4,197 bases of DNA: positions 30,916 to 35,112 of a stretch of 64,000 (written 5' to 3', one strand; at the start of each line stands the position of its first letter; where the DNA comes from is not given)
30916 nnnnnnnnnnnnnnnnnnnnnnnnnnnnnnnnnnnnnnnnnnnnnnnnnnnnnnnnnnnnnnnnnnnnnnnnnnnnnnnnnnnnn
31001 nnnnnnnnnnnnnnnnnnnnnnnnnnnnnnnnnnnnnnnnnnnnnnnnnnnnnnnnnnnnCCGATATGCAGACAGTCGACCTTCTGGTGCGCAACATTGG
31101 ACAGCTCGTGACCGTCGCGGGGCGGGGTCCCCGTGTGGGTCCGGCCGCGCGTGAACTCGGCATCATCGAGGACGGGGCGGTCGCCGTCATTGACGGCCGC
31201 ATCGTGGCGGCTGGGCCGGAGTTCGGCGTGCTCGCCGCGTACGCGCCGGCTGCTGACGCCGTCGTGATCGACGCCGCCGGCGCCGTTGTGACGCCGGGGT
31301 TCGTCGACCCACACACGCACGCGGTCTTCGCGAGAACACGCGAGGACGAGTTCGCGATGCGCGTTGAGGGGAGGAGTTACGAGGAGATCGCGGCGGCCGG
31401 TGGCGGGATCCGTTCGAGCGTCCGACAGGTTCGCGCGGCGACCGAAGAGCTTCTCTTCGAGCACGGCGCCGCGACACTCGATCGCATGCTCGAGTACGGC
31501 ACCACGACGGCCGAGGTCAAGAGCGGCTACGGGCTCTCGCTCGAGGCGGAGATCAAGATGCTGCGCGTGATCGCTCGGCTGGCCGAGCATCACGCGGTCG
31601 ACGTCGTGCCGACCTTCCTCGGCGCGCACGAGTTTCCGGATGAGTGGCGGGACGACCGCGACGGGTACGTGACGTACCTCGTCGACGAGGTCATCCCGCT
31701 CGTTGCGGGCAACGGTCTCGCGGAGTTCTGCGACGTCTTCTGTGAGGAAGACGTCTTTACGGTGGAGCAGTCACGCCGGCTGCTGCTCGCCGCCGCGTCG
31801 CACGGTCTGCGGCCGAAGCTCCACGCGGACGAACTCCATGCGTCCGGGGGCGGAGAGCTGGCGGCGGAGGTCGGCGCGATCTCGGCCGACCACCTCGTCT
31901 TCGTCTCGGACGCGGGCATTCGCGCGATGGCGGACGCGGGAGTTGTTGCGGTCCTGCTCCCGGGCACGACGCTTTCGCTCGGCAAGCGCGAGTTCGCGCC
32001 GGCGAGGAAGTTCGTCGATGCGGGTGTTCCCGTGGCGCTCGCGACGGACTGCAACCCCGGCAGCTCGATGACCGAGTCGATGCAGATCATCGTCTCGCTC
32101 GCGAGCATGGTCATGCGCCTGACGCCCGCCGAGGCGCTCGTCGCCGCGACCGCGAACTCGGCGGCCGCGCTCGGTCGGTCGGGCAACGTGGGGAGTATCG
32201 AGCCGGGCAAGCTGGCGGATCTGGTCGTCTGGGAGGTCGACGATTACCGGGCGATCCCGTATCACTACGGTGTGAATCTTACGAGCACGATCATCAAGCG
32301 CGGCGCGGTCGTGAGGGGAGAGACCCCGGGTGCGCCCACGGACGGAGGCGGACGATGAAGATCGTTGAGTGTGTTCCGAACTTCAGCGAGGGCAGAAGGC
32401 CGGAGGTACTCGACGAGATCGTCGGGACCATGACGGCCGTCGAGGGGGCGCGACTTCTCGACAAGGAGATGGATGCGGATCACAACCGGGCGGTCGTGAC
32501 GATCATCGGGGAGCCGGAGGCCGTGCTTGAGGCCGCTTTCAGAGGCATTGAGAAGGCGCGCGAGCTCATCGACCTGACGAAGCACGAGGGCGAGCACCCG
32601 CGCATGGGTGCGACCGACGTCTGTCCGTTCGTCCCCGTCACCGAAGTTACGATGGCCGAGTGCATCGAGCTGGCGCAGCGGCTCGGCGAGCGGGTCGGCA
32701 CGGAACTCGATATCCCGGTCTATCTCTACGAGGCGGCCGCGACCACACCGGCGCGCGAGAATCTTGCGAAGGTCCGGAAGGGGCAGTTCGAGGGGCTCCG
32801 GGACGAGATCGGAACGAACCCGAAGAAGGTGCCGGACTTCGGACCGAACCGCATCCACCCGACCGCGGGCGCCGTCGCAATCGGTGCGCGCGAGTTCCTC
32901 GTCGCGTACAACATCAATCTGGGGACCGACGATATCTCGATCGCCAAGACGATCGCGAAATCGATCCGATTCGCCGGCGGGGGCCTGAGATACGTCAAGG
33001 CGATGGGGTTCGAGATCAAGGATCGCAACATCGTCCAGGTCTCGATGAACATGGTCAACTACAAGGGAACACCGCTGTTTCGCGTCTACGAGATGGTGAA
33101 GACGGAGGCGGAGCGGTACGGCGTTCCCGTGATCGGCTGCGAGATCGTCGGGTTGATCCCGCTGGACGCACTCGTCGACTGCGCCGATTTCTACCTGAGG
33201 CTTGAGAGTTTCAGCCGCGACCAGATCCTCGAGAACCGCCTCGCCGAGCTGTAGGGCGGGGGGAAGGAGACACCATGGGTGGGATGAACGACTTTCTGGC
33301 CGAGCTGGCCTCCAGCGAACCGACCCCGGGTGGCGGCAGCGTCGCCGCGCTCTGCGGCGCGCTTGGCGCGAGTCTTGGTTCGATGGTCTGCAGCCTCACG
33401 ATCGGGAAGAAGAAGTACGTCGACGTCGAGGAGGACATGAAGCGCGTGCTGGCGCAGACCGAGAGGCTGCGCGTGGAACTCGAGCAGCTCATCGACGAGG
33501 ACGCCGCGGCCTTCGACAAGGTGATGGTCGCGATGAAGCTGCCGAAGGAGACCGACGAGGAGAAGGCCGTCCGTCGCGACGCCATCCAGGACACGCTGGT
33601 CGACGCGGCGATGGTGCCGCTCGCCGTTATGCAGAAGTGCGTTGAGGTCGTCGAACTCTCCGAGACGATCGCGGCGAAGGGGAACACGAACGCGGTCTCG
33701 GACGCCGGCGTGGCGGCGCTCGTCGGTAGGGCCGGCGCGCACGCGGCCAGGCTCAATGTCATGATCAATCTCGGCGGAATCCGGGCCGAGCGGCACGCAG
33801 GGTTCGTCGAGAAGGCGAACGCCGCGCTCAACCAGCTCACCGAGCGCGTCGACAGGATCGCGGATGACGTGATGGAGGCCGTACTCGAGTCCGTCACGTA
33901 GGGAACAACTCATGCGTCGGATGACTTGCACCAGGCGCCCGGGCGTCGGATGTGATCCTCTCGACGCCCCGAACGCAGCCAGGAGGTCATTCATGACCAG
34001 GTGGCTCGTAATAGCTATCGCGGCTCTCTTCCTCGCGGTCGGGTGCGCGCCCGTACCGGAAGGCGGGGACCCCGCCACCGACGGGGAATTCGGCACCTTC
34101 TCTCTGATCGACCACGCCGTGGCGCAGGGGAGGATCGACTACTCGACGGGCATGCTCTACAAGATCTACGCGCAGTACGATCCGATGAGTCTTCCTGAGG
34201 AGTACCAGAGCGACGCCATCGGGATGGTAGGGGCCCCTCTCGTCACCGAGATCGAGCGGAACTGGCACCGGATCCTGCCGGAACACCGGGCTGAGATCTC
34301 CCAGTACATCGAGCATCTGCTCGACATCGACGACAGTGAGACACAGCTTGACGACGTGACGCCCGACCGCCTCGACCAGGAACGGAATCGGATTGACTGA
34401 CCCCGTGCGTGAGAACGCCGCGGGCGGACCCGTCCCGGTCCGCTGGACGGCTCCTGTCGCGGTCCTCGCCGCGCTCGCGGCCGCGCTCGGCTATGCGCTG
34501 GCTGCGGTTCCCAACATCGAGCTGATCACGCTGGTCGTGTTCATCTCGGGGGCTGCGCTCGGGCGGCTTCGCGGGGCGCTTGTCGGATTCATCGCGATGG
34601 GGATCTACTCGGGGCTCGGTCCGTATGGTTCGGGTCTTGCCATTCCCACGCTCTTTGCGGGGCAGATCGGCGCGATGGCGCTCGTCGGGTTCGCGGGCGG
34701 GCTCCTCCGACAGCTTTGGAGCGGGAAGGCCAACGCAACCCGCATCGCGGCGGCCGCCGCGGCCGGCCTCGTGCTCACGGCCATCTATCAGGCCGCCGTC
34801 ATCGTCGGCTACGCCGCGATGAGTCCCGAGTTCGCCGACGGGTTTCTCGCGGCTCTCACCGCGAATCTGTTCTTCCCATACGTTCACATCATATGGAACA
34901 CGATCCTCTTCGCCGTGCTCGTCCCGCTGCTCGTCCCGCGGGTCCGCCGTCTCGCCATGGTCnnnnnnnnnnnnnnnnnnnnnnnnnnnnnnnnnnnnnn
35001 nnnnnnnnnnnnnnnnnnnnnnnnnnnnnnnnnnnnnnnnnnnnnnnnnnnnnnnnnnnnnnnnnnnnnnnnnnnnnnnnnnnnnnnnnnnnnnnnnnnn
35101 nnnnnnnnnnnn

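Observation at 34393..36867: Cobalamin-type ECF S component fused through an internal signal peptide to an outer-membrane barrel: a one-gene, two-membrane importer?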

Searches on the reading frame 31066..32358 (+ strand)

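Call 3: search_protein_families(library=pfam, proteins=[window:31066-32358:+], max_evalue=0.01)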
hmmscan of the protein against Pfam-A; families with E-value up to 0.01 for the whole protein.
window:31066-32358:+ (430 aa): 2 families
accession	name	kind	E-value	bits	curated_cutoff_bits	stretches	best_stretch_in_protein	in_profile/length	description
PF01979.26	Amidohydro_1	-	1.3e-22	80.9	25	1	74-392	1-321/345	Amidohydrolase family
PF07969.17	Amidohydro_3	-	2.3e-21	77.3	29.7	2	134-396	161-451/472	Amidohydrolase family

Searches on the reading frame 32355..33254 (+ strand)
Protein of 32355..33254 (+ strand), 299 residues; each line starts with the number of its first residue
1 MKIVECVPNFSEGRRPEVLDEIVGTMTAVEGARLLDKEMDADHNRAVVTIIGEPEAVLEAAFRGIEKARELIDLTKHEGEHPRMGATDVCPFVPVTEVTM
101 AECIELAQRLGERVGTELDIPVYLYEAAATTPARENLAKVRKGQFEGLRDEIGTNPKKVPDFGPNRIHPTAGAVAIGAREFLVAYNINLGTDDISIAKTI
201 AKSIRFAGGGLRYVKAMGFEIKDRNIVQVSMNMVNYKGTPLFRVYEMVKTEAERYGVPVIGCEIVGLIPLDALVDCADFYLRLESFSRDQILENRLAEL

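Call 3: search_protein_families(library=pfam, proteins=[window:32355-33254:+], max_evalue=0.01)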
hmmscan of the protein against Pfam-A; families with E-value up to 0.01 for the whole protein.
window:32355-33254:+ (299 aa): 2 families
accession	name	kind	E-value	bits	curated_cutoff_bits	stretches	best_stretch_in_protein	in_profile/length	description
PF07837.17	FTCD_N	-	1.2e-74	250.3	27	1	3-179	1-176/176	Formiminotransferase domain, N-terminal subdomain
PF02971.19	FTCD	-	2.9e-31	108.8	24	1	181-285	1-111/145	Formiminotransferase domain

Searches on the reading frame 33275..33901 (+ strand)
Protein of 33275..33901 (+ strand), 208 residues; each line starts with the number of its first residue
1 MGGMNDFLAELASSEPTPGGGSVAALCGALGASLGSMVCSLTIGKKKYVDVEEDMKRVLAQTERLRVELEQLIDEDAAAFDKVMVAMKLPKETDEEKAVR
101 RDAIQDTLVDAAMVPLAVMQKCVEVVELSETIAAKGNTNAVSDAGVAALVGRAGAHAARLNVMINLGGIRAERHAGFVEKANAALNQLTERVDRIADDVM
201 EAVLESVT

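Call 3: search_protein_families(library=pfam, proteins=[window:33275-33901:+], max_evalue=0.01)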
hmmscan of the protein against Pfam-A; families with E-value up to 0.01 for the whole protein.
window:33275-33901:+ (208 aa): 1 family
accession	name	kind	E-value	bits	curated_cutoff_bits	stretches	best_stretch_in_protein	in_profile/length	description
PF04961.17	FTCD_C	-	3.7e-68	229.3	24.5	1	4-179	2-177/182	Formiminotransferase-cyclodeaminase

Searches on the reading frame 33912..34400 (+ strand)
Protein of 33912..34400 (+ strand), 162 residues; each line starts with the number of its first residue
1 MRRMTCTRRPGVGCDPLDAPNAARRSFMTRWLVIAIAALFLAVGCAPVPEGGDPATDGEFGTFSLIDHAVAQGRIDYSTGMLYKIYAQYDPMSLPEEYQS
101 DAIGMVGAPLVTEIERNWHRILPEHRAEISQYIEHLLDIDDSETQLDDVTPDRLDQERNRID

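Call 3: search_protein_families(library=pfam, proteins=[window:33912-34400:+], max_evalue=0.01)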
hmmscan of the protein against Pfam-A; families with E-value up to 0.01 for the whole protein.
window:33912-34400:+ (162 aa): 0 families

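Call 5: search_protein_families(library=ncbifam, proteins=[window:33912-34400:+], max_evalue=1)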
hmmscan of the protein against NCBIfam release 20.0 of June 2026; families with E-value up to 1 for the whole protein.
window:33912-34400:+ (162 aa): 1 family
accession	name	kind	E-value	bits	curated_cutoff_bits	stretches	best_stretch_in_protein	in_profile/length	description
NF007852.0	PRK10561.1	equivalog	0.099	12.5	335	1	60-87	228-255/295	sn-glycerol-3-phosphate ABC transporter permease UgpA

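Call 6: search_protein_families(library=pfam, proteins=[window:33912-34400:+], max_evalue=10)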
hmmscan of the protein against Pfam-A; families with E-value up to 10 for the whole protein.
window:33912-34400:+ (162 aa): 1 family
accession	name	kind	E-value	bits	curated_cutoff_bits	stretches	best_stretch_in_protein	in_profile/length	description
PF11256.13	SAV0927-like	-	0.071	13.8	25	1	107-144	34-71/80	SAV0927-like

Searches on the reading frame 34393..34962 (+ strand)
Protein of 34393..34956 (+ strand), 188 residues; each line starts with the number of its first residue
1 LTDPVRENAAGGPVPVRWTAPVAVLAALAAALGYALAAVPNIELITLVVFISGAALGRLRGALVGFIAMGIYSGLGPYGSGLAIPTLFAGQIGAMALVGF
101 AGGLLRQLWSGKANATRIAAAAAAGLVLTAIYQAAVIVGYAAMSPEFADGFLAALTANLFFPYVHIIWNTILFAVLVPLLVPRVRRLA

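Call 5: search_protein_families(library=ncbifam, proteins=[window:34393-34956:+], max_evalue=1)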
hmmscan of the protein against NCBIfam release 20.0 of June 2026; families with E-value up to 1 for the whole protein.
window:34393-34956:+ (188 aa): 1 family
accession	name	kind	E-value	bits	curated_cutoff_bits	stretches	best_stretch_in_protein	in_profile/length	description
NF004391.0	PRK05751.1-2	equivalog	0.03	14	223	1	131-176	88-134/171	protein-export chaperone SecB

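Call 6: search_protein_families(library=pfam, proteins=[window:34393-34956:+], max_evalue=10)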
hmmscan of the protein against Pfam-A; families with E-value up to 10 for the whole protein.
window:34393-34956:+ (188 aa): 1 family
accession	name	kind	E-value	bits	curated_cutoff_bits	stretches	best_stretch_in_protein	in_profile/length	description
PF07155.17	ECF-ribofla_trS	-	0.00018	22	26.7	1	20-175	8-169/172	ECF-type riboflavin transporter, S component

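Call 21: search_solved_structures(query=A2, max_evalue=10, show_alignments=2)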
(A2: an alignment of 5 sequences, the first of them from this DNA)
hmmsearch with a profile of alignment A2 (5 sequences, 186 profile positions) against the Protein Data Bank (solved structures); distinct sequences matched with E-value up to 10: 2.
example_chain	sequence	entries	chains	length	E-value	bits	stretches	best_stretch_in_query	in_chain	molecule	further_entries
4rfs_S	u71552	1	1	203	1.3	12.2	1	21-165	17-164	Substrate binding pritein S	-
2jg5_A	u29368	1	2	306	2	11.5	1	97-144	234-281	FRUCTOSE 1-PHOSPHATE KINASE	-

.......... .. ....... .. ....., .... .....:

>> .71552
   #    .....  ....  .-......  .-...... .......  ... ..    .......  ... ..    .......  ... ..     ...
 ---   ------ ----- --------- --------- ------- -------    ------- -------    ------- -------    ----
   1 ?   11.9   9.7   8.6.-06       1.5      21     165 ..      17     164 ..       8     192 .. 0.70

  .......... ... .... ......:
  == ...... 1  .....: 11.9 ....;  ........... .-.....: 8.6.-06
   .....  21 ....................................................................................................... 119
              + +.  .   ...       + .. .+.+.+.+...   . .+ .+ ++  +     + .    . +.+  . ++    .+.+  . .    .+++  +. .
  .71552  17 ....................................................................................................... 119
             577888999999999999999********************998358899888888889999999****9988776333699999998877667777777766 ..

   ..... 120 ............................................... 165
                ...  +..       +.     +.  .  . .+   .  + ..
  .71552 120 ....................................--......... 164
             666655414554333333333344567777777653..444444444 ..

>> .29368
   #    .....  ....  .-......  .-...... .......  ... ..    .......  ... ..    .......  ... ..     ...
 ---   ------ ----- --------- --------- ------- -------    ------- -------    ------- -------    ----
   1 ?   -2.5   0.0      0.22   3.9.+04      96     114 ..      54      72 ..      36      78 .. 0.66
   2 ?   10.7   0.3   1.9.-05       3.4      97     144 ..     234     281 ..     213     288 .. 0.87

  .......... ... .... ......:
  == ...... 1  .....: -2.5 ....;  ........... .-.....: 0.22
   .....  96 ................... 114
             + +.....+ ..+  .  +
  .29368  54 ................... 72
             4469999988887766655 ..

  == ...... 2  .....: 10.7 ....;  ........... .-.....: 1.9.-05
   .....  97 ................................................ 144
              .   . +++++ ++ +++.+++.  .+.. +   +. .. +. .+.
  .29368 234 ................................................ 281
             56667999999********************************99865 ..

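Call 44: search_solved_structures(query=A5, max_evalue=10, show_alignments=2)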
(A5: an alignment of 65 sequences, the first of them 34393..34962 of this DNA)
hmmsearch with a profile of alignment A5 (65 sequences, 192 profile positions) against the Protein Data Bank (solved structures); distinct sequences matched with E-value up to 10: 3.
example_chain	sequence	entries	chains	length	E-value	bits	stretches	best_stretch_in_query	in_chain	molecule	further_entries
6fnp_A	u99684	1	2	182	1.2e-11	47.5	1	5-183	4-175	Membrane protein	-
4rfs_S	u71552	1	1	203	0.0059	19.2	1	35-155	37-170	Substrate binding pritein S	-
4hzu_S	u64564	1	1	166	0.23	14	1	8-151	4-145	Predicted membrane protein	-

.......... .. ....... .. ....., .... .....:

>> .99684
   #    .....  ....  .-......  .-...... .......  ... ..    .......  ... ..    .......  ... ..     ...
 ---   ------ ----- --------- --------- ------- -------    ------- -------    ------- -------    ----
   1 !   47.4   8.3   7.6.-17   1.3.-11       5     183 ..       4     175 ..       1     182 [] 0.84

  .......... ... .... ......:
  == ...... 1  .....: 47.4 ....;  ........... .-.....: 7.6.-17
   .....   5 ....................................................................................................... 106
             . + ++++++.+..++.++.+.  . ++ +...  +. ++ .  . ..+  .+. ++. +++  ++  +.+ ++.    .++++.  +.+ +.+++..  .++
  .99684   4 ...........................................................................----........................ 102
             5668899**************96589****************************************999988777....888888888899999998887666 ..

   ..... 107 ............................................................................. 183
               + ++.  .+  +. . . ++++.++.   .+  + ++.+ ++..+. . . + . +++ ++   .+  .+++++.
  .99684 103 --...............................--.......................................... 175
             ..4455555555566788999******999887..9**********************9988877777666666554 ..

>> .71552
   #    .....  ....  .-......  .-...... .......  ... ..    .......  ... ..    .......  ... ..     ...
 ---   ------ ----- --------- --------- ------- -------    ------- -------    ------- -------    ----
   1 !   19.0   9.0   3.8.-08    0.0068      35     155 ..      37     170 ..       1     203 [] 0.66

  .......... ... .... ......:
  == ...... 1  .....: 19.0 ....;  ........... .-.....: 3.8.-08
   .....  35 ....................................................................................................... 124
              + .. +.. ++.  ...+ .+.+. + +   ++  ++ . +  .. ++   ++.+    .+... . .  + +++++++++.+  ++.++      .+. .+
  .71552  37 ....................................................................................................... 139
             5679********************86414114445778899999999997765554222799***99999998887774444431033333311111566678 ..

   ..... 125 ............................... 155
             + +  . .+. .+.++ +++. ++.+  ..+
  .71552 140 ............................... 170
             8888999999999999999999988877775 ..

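Call 45: search_protein_families(library=pfam, alignment_id=A5, max_evalue=0.001)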
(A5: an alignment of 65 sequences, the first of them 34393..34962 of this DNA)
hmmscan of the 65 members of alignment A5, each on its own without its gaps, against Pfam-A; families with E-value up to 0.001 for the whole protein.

A. member 1, window:34393-34962:+ (190 aa): 1 family
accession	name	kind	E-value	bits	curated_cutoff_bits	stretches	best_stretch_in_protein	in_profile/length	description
PF07155.17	ECF-ribofla_trS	-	0.00019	21.9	26.7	1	20-175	8-169/172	ECF-type riboflavin transporter, S component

B. families by the number of members that match (of 65 scanned): 5 families
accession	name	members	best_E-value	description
PF12822.12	ECF_trnsprt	46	2.4e-11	ECF transporter, substrate-specific component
PF07155.17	ECF-ribofla_trS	42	9.7e-10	ECF-type riboflavin transporter, S component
PF20221.3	DUF6580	2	1e-05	Family of unknown function (DUF6580)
PF07694.17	5TM-5TMR_LYT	1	0.00077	5TMR of 5TMR-LYT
PF07869.17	DUF1656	1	0.00089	Protein of unknown function (DUF1656)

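Call 84: predict_structure(alignment_id=A5)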
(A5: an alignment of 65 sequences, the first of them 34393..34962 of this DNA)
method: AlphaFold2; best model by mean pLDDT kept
length: 190 residues; sequences in the alignment: 65
mean_pLDDT: 91.0   pTM: 0.87
mean pLDDT of the five models: 91.0, 90.8, 90.6, 90.5, 90.4
residues with pLDDT >= 90: 153; 70-90: 19; 50-70: 13; < 50: 5
segments of 3 or more residues with pLDDT < 50: 1-4
pLDDT, mean of each block of 10 residues (from residue 1): 51 71 97 90 90 98 98 84 92 98 97 95 98 96 96 94 95 97 92
secondary structure, 60 per line:
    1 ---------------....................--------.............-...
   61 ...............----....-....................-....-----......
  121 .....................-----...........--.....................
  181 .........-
elements in order: H16-35 H44-56 H58-75 H80-83 H85-104 H106-109 H115-141 H147-157 H160-189

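Call 87: fold_search(model_id=the predicted structure, library=pdb)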
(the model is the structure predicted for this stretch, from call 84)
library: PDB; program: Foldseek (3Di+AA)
matches with E <= 10: 112; with E <= 0.001: 0
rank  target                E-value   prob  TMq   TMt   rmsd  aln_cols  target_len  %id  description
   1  6zg3_C                6.8e-03  1.00  0.53  0.50   6.2       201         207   20  the structure of ECF PanT transporter in a complex with a nanobody (released 2021-03-03)
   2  4muu_A                1.3e-02  1.00  0.62  0.66   4.5       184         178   18  Structure of ThiT with pyrithiamine bound (released 2014-09-17)
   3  3rlb_A                2.4e-02  1.00  0.60  0.64   4.9       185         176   18  Crystal structure at 2.0 A of the S-component for thiamin from an ECF-type ABC transporter (released 2011-06-29)
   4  3rlb_B                2.5e-02  1.00  0.57  0.60   5.1       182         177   19  Crystal structure at 2.0 A of the S-component for thiamin from an ECF-type ABC transporter (released 2011-06-29)
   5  4tkr_A                1.4e-01  1.00  0.55  0.57   4.9       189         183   12  Native-SAD phasing for ThiT from Listeria monocytogenes serovar. (released 2014-06-18)
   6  4tkr_B                1.5e-01  1.00  0.59  0.60   4.3       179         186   16  Native-SAD phasing for ThiT from Listeria monocytogenes serovar. (released 2014-06-18)
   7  4rfs_S                2.4e-01  1.00  0.61  0.62   4.6       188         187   22  Structure of a pantothenate energy coupling factor transporter (released 2014-12-24)
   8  4dve_C                3.5e-01  0.97  0.54  0.54   5.0       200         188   17  Crystal structure at 2.1 A of the S-component for biotin from an ECF-type ABC transporter (released 2012-08-29)
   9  6q3a                  3.5e-01  0.54  0.32  0.16  13.9       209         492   18  Apo form of Apolipoprotein N-acyltransferase (Lnt) (released 2019-12-18)
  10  5n6h_A                5.0e-01  0.38  0.30  0.15  13.9       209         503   17  Structure of the membrane integral lipoprotein N-acyltransferase Lnt from E. coli (released 2017-07-12)
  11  4huq_S                6.0e-01  0.96  0.54  0.61   4.8       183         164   14  Crystal Structure of a transporter (released 2013-04-17)
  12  6nwr_B                6.2e-01  0.25  0.28  0.14  14.2       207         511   17  Thioester acyl-intermediate of Apolipoprotein N-acyltransferase (Lnt) (released 2020-01-29)
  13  5kbw_B                7.1e-01  0.98  0.61  0.66   4.3       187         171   16  Crystal structure of TmRibU, the riboflavin-binding S subunit from the Thermotoga maritima ECF transporter (released 2016-06-29)
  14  8b0k                  7.5e-01  0.33  0.30  0.15  14.6       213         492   18  Cryo-EM structure of apolipoprotein N-acyltransferase Lnt from E. coli (Apo form) (released 2023-07-12)
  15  8q2p                  8.6e-01  0.44  0.35  0.16  13.4       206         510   18  Structure of the membrane integral lipoprotein N-acyltransferase Lnt from E. coli by using Se-MAG for the the lipid cubi (released 2024-05-15)
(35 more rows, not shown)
